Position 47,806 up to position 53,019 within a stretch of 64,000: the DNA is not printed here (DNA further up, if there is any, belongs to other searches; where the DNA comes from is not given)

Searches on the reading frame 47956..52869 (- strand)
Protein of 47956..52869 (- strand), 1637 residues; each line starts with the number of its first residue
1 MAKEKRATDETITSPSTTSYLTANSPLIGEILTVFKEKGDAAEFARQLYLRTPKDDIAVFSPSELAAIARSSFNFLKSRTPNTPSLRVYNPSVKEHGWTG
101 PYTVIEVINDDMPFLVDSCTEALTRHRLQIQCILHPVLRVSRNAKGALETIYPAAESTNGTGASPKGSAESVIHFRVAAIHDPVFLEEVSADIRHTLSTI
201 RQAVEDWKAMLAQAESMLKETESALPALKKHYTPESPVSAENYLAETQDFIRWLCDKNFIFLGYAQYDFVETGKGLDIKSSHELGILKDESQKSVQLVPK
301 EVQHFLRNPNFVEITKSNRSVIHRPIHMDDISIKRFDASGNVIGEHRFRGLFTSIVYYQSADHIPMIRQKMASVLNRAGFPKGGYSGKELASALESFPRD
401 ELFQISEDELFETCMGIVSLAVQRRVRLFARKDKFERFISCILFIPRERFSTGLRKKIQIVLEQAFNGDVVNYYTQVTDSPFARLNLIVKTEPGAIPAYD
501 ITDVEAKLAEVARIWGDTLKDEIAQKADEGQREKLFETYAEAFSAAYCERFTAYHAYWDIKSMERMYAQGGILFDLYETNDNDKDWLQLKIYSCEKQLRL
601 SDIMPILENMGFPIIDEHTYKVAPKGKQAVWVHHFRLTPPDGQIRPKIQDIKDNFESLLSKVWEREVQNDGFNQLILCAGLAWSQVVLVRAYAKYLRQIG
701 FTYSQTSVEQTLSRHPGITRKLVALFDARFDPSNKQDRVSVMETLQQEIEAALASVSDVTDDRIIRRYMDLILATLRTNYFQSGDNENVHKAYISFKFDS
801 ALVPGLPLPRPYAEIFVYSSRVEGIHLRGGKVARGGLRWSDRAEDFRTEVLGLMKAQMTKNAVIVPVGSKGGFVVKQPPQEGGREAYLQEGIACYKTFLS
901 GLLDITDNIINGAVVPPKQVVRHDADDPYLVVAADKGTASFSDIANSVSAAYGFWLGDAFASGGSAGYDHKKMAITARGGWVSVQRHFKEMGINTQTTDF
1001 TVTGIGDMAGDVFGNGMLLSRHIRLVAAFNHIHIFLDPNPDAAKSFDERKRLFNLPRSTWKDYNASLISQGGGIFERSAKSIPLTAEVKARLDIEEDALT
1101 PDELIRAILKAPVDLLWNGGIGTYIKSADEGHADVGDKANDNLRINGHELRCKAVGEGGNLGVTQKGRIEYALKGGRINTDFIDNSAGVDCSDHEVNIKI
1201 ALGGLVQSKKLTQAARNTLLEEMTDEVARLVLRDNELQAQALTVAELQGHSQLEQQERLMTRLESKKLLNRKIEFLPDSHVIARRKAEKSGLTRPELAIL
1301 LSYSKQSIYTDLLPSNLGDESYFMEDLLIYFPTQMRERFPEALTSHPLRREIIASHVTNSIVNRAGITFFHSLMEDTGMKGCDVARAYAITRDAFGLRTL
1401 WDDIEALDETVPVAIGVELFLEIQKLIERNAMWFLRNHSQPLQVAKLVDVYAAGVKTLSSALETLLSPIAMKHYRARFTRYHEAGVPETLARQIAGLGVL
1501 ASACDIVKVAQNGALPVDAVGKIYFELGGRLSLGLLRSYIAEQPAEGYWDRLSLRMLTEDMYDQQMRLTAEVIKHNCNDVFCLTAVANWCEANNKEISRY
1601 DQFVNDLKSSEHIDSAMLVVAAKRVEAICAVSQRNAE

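Call 23: search_protein_families(library=pfam, proteins=[window:47956-52869:-], max_evalue=0.001)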
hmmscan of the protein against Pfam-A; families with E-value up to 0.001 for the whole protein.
window:47956-52869:- (1637 aa): 8 families
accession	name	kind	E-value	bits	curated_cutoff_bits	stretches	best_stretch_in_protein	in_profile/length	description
PF05088.18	Bac_GDH_CD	-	4.3e-267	886.9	22.8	1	748-1244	1-496/497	Bacterial NAD-glutamate dehydrogenase, catalytic domain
PF21074.2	GDH_C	-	1.7e-110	369.8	26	1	1290-1625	2-337/339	Glutamate dehydrogenase, C-terminal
PF21075.3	GDH_ACT1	-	1.1e-41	142.4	23.7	1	44-192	1-143/144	Glutamate dehydrogenase, ACT1 domain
PF21078.2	GDH_HM3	-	1.3e-29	102.6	24.6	1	668-732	2-66/66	Glutamate dehydrogenase, helical motif 3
PF21076.3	GDH_ACT2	-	2.1e-28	99.2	22.8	1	427-515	1-89/90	Glutamate dehydrogenase, ACT2 domain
PF21073.2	GDH_HM1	-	8.6e-23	80.5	21.2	1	364-421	1-58/60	Glutamate dehydrogenase, helical motif 1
PF21077.3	GDH_ACT3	-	3.7e-20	71.9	22.2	1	574-642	4-72/80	Glutamate dehydrogenase, ACT3 domain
PF21079.2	GDH_HM2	-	5.7e-07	29.8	21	1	523-565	2-44/45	Glutamate dehydrogenase, helical motif 2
